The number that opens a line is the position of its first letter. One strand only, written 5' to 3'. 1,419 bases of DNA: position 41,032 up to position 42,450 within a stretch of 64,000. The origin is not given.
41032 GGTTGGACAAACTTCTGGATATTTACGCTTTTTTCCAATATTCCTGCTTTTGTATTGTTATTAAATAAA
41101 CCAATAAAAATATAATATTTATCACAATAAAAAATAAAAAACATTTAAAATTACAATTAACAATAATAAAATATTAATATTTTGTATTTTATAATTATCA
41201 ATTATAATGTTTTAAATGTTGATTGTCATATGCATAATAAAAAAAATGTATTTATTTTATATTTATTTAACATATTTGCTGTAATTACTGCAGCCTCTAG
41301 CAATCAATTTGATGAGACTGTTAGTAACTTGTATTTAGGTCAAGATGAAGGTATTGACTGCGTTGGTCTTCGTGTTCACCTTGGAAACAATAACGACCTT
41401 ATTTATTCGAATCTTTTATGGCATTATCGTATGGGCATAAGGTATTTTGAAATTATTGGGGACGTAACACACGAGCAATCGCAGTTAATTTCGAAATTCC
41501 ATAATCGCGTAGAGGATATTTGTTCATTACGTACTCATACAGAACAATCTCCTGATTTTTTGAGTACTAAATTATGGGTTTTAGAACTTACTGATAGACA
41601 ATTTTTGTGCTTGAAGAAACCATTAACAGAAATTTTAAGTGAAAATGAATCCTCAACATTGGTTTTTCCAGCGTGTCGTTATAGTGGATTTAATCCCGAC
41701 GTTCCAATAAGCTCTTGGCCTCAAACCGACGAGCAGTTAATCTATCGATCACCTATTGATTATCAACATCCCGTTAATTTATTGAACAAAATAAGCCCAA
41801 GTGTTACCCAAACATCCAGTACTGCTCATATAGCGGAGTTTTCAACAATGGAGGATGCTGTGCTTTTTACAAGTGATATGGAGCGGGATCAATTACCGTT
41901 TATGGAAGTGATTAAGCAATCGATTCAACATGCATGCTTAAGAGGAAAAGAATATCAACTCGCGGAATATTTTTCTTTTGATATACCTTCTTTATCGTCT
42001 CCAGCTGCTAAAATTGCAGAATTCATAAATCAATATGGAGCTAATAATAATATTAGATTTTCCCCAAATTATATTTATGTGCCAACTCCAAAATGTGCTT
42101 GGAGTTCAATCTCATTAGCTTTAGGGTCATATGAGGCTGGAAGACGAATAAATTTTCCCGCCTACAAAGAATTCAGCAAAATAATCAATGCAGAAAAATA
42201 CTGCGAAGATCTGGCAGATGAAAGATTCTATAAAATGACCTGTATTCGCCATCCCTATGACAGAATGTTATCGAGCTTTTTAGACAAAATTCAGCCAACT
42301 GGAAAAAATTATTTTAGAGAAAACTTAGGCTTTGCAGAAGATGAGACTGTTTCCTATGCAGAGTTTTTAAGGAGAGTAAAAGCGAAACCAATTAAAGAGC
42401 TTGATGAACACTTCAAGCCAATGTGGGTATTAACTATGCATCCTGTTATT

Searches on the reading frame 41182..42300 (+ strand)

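Call 31: search_protein_families(library=pfam, proteins=[window:41182-42300:+], max_evalue=5)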
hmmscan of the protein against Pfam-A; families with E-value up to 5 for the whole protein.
window:41182-42300:+ (373 aa): 2 families
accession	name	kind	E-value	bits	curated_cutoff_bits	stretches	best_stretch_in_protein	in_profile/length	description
PF03567.20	Sulfotransfer_2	-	4.2e-05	24.2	22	1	345-371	78-103/252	Sulfotransferase family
PF24134.1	DUF7401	-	0.18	12.5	27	1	47-135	6-88/116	Domain of unknown function (DUF7401)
